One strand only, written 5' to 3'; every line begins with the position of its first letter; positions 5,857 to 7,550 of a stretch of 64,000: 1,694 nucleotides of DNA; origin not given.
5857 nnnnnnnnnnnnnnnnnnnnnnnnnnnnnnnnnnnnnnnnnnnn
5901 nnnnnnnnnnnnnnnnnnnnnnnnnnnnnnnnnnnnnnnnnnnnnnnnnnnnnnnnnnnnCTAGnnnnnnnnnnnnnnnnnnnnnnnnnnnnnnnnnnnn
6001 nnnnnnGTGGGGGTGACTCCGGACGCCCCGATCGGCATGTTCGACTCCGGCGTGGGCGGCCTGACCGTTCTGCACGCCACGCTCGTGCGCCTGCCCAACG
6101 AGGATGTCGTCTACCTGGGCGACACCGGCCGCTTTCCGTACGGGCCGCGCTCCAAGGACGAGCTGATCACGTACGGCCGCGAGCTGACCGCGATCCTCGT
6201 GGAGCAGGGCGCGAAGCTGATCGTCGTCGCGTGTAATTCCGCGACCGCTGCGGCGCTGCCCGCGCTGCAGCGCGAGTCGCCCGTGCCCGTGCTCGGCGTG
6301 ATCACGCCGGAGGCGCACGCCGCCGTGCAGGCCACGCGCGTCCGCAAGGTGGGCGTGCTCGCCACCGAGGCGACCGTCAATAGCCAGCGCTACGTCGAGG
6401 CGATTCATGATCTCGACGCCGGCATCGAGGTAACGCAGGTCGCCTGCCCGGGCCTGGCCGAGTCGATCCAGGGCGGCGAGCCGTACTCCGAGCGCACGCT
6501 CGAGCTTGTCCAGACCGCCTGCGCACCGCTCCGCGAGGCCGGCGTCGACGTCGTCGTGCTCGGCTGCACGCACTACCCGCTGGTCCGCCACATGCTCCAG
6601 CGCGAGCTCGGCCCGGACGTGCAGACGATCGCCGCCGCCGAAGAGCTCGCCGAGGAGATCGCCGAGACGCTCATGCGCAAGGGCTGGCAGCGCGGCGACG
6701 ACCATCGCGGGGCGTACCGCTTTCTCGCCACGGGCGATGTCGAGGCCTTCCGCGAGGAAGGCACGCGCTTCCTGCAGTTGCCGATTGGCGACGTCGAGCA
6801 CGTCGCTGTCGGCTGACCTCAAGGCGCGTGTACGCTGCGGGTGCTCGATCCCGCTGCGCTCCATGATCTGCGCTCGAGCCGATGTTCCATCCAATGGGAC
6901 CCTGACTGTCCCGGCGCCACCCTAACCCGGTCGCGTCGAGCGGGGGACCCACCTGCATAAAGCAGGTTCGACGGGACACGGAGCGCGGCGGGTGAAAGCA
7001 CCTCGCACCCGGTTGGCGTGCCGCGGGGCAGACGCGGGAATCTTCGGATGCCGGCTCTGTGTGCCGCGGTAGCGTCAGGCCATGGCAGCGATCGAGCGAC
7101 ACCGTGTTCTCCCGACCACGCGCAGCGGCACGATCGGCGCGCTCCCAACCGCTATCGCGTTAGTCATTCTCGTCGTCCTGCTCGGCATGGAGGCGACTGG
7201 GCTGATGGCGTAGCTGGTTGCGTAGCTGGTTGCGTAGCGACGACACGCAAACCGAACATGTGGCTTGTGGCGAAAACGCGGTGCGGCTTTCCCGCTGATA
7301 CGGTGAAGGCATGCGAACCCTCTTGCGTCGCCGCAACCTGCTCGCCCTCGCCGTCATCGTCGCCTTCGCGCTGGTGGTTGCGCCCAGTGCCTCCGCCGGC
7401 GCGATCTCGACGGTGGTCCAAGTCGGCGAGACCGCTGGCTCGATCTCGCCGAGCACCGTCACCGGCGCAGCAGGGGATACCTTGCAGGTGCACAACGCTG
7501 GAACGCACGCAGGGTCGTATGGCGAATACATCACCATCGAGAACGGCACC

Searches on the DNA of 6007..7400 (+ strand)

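Call 4: search_rna_families(source=window, start=6700, end=7400, threshold=evalue, max_evalue=10, show_alignments=6)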
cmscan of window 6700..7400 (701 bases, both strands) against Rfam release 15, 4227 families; matches with E-value up to 10: 2.
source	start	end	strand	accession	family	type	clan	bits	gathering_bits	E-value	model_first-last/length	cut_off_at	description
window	6848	6995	+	RF00013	6S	Gene;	-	34.9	46.4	2.3e-05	1-187/187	no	6S / SsrS RNA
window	7177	7254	+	RF02949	Cupriavidus-1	Gene; sRNA;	-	16.6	45.5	8.4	1-78/78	no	Cupriavidus-1 RNA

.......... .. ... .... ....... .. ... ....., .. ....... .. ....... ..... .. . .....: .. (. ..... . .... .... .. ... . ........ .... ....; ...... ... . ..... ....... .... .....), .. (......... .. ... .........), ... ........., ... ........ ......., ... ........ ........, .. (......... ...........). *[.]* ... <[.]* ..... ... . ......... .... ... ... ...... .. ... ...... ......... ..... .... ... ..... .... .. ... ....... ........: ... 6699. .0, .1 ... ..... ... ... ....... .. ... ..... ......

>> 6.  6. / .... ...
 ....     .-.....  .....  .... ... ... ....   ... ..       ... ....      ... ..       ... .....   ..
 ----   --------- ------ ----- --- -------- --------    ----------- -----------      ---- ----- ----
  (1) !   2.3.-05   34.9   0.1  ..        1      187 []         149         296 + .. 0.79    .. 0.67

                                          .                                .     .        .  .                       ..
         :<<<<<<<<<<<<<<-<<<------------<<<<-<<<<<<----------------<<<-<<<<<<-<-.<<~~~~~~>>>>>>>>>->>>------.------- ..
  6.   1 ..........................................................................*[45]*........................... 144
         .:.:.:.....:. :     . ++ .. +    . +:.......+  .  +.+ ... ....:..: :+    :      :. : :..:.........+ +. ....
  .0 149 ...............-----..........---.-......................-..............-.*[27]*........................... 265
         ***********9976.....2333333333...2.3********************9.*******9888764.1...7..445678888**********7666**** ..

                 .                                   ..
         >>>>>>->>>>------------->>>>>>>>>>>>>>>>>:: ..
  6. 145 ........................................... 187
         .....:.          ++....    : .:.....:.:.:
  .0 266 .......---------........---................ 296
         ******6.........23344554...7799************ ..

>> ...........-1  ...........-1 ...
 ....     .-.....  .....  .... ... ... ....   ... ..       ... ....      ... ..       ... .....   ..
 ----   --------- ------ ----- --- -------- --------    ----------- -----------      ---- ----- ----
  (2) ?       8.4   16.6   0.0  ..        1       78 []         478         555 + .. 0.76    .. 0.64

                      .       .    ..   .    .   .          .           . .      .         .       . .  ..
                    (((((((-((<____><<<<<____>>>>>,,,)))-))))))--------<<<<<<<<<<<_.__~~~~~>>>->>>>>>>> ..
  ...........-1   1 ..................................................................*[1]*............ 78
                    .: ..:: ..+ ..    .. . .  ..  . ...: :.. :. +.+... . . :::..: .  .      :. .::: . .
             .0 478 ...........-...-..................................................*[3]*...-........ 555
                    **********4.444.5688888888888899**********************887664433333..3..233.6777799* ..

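Call 16: build_rna_model(alignment_id=A2, structure=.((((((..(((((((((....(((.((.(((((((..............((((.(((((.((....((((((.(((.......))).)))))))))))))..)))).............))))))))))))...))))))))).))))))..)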
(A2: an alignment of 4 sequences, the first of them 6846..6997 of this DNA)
Model R1 built from alignment A2 (4 sequences, 153 columns); structure: as given.
model positions 152; base pairs 47; branch points 0; effective number of sequences 0.81; information 0.59 bits per position. Calibrated on 0.2 Mb of random sequence (short: E-values are rough).
structure used (alignment columns):
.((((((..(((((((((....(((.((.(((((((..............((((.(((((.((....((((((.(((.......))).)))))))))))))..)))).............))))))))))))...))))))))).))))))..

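Call 17: search_with_rna_model(model_id=R1, sources=[window, L001, L002, L003, L004, L005, L006, L007, L008, L009, L010, L011, L012, L013, L014, L015, L016, L017, L018, L019, L020, L021, L022, L023, L024, L025, L026, L027, L028, L029, L030, L031, L032, L033, L034, L035, L036, L037, L038, L039, L040, L041, L042, L043, L044, L045, L046, L047, L048, L049, L050, L051, L052, L053, L054, L055, L056, L057, L058, L059, L060, L061, L062, L063, L064, L065, L066, L067, L068, L069, L070, L071, L072, L073, L074, L075, L076, L077, L078, L079, L080], max_evalue=1, make_alignment=true)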
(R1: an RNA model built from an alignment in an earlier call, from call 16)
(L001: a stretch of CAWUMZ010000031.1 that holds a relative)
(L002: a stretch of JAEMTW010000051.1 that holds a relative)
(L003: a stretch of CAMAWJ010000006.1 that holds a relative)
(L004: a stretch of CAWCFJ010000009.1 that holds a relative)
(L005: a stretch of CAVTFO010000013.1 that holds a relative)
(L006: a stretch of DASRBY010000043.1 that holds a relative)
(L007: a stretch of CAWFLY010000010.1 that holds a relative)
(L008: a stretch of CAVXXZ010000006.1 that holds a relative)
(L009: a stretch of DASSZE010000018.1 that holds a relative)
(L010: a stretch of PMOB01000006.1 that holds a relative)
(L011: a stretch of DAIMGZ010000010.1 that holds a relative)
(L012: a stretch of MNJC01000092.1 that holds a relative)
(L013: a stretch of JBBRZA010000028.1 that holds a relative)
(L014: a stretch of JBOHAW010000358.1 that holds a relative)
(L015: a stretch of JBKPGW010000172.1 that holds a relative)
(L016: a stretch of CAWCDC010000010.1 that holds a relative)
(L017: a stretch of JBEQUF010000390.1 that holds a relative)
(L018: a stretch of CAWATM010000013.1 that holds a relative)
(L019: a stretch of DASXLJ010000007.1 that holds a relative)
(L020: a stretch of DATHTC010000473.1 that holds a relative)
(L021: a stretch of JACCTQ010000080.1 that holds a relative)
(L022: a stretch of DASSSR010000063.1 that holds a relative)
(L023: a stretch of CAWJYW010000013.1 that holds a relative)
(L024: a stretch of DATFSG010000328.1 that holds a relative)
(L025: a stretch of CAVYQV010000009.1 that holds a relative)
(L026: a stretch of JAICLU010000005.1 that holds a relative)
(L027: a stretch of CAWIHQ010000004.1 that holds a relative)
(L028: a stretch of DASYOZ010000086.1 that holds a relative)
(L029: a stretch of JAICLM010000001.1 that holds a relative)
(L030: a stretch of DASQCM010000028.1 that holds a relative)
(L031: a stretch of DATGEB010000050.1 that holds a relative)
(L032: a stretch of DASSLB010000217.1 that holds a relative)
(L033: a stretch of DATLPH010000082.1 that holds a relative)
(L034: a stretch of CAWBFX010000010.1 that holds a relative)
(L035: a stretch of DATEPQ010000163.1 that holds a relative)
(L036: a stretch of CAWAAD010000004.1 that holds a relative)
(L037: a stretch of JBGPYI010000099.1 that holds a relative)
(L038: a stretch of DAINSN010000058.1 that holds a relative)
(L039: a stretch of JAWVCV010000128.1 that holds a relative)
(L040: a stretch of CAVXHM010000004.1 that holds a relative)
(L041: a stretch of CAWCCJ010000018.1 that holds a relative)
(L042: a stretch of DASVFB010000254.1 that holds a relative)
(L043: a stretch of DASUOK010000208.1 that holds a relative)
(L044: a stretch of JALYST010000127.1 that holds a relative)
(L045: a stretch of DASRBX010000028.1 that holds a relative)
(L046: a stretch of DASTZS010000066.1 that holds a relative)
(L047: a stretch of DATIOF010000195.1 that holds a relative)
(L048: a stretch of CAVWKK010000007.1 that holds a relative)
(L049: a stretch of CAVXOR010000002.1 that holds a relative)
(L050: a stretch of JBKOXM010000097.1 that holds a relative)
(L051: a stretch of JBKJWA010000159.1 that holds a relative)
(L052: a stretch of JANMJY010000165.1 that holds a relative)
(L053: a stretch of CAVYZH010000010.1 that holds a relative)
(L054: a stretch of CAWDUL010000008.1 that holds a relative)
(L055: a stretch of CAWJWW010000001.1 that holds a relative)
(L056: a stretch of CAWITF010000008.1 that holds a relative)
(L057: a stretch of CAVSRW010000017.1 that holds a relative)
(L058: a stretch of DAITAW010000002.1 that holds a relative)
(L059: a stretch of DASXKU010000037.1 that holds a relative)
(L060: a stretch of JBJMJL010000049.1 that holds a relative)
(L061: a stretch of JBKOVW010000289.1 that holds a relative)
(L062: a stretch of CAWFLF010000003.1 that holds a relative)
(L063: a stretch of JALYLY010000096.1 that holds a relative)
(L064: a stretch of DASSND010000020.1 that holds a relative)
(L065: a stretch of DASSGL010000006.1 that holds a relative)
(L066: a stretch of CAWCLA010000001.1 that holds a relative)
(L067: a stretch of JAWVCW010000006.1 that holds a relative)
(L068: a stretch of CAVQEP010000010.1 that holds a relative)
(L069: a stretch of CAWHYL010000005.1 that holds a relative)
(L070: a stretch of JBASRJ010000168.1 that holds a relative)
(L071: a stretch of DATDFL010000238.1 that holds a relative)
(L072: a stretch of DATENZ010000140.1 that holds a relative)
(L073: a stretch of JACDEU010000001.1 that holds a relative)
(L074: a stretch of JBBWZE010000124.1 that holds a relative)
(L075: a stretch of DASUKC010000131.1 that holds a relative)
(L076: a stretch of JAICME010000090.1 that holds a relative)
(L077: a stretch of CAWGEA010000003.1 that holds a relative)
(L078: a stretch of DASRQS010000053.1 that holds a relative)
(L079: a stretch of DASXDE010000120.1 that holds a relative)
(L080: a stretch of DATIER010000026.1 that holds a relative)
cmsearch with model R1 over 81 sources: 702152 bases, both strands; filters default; matches with E-value up to 1: 5.
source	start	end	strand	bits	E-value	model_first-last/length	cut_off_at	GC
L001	4844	4995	+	178.3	2e-37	1-152/152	no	0.68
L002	4833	4983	+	175.7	8.2e-37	1-152/152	no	0.64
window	6846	6997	+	175.6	8.7e-37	1-152/152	no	0.66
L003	4833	4983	+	172.5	4.2e-36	1-152/152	no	0.63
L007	270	385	-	17.7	0.48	1-152/152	no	0.68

Alignment A3: 5 matches aligned to the model, 160 columns, each read 5' to 3' on its own strand. Consensus structure (alignment columns), stored with it:
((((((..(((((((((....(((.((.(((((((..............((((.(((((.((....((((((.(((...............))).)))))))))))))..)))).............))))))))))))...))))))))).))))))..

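Call 20: search_with_rna_model(model_id=R1, sources=[L081, L082, L083, L084, L085, L086, L087, L088, L089, L090, L091, L092, L093, L094, L095, L096, L097, L098, L099, L100, L101, L102, L103, L104, L105, L106, L107, L108, L109, L110, L111, L112], max_evalue=10, make_alignment=true)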
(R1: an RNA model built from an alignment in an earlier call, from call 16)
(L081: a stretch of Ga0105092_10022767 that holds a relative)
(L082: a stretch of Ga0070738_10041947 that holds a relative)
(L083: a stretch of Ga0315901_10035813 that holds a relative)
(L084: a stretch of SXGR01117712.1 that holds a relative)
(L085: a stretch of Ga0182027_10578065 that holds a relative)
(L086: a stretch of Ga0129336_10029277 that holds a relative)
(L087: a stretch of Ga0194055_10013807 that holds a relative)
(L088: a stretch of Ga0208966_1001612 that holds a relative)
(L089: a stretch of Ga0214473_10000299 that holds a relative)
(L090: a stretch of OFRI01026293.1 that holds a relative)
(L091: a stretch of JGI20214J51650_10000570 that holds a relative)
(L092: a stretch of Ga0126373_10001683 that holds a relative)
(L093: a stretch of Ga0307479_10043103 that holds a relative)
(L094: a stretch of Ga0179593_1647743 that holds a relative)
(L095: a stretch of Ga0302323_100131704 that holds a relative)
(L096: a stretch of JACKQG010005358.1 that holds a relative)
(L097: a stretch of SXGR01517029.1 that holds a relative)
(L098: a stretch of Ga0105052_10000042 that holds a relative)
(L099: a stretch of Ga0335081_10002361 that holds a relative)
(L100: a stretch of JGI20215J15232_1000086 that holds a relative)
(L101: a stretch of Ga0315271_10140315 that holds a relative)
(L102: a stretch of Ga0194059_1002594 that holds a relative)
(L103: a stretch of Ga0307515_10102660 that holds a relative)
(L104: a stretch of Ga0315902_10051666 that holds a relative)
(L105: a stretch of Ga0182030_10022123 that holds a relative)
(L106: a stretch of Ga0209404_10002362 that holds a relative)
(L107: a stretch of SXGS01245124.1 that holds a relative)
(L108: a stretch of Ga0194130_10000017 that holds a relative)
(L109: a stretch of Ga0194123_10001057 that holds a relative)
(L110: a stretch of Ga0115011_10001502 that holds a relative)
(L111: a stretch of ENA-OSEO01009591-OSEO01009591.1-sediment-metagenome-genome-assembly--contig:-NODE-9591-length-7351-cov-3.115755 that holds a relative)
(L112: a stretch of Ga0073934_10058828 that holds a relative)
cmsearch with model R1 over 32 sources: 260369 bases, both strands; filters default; matches with E-value up to 10: 17.
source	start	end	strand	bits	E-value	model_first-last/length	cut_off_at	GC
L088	1793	1943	-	173.7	8.4e-37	1-152/152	no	0.64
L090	831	981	+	173.7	8.4e-37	1-152/152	no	0.64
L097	9458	9608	-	173.7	8.4e-37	1-152/152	no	0.64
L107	6147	6297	+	173.7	8.4e-37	1-152/152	no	0.64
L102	994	1144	-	171.8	2.3e-36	1-152/152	no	0.63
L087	2970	3120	-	166.9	2.9e-35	1-152/152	no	0.62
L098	3650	3800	+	137.4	1.4e-28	1-152/152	no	0.66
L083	1832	1981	+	127.7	2.2e-26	1-152/152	no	0.75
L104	449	598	+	127.7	2.2e-26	1-152/152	no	0.75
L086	457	606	-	126.2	4.8e-26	1-152/152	no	0.75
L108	4944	5093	-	117.2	5.2e-24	1-152/152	no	0.75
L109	3282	3431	-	117.2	5.2e-24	1-152/152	no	0.75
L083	2780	2821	+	14.8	0.82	1-152/152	no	0.64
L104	1397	1438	+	14.8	0.82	1-152/152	no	0.64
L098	10549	10623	+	11.7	4.2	1-152/152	no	0.64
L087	305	369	+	11.5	4.6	1-152/152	no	0.62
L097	709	761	-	11.2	5.4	1-152/152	no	0.75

Alignment A4: 17 matches aligned to the model, 177 columns, each read 5' to 3' on its own strand. Consensus structure (alignment columns), stored with it:
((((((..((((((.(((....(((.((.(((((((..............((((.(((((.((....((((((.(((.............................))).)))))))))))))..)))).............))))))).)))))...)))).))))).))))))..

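Call 22: search_with_rna_model(model_id=R1, sources=[window, L001, L002, L003, L083, L086, L087, L088, L090, L097, L098, L102, L104, L107, L108, L109], max_evalue=0.00001, make_alignment=true, show_alignments=0)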
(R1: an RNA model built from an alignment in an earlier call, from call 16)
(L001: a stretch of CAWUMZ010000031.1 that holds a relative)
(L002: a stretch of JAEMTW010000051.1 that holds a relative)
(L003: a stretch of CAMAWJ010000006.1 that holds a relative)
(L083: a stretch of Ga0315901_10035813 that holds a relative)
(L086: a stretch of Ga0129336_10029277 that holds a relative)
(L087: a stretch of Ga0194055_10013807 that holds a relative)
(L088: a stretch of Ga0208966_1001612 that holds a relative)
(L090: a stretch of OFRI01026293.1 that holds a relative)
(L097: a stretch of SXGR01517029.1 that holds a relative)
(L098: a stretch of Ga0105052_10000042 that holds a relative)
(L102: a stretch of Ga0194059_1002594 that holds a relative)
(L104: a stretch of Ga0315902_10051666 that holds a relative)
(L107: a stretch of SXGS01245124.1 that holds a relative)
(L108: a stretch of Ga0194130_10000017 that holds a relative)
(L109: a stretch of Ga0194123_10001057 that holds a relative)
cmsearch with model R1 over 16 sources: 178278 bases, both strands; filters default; matches with E-value up to 0.00001: 16.
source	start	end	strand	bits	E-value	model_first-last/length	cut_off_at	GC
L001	4844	4995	+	178.3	5.2e-38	1-152/152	no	0.68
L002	4833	4983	+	175.7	2.1e-37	1-152/152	no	0.64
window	6846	6997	+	175.6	2.2e-37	1-152/152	no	0.66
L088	1793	1943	-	173.7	5.8e-37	1-152/152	no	0.64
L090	831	981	+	173.7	5.8e-37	1-152/152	no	0.64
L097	9458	9608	-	173.7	5.8e-37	1-152/152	no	0.64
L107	6147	6297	+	173.7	5.8e-37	1-152/152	no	0.64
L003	4833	4983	+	172.5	1.1e-36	1-152/152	no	0.63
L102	994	1144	-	171.8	1.6e-36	1-152/152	no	0.63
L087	2970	3120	-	166.9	2e-35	1-152/152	no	0.62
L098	3650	3800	+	137.4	9.7e-29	1-152/152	no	0.66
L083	1832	1981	+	127.7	1.5e-26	1-152/152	no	0.75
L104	449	598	+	127.7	1.5e-26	1-152/152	no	0.75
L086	457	606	-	126.2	3.3e-26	1-152/152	no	0.75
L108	4944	5093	-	117.2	3.5e-24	1-152/152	no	0.75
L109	3282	3431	-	117.2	3.5e-24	1-152/152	no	0.75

Alignment A5: 16 matches aligned to the model, 153 columns, each read 5' to 3' on its own strand. Consensus structure (alignment columns), stored with it:
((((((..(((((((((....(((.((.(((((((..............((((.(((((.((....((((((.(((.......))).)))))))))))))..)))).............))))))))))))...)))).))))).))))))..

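Call 27: search_rna_families(sources=[L001, L002, L083, L086, L087, L090, L098, L108], threshold=evalue, max_evalue=1, show_alignments=2)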
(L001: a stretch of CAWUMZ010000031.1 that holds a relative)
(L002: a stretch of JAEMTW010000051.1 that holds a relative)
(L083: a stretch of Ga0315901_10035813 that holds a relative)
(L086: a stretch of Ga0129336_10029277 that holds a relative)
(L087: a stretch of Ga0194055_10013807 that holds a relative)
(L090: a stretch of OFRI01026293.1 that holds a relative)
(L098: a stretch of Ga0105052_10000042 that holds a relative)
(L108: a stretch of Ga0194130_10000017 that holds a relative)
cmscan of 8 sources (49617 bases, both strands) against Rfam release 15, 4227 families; matches with E-value up to 1: 7.
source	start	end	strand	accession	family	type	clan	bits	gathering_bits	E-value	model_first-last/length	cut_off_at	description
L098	3643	3806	+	RF00013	6S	Gene;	-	61.6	46.4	6.9e-10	1-187/187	no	6S / SsrS RNA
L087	2964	3127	-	RF00013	6S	Gene;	-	52.4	46.4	1.1e-07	1-187/187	no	6S / SsrS RNA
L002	4826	4989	+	RF00013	6S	Gene;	-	46.9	46.4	2.2e-06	1-187/187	no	6S / SsrS RNA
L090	824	987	+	RF00013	6S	Gene;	-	43.4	46.4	1.5e-05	1-187/187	no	6S / SsrS RNA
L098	5233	5316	+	RF04175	mir-1260b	Gene; miRNA;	-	29.5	81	0.08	1-108/108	no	mir-1260b microRNA precursor family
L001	4838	5001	+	RF00013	6S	Gene;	-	28.3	46.4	0.06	1-187/187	no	6S / SsrS RNA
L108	3008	3060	+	RF01781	ASdes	Gene; sRNA;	-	22.8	40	0.78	1-68/68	no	ASdes TB sRNA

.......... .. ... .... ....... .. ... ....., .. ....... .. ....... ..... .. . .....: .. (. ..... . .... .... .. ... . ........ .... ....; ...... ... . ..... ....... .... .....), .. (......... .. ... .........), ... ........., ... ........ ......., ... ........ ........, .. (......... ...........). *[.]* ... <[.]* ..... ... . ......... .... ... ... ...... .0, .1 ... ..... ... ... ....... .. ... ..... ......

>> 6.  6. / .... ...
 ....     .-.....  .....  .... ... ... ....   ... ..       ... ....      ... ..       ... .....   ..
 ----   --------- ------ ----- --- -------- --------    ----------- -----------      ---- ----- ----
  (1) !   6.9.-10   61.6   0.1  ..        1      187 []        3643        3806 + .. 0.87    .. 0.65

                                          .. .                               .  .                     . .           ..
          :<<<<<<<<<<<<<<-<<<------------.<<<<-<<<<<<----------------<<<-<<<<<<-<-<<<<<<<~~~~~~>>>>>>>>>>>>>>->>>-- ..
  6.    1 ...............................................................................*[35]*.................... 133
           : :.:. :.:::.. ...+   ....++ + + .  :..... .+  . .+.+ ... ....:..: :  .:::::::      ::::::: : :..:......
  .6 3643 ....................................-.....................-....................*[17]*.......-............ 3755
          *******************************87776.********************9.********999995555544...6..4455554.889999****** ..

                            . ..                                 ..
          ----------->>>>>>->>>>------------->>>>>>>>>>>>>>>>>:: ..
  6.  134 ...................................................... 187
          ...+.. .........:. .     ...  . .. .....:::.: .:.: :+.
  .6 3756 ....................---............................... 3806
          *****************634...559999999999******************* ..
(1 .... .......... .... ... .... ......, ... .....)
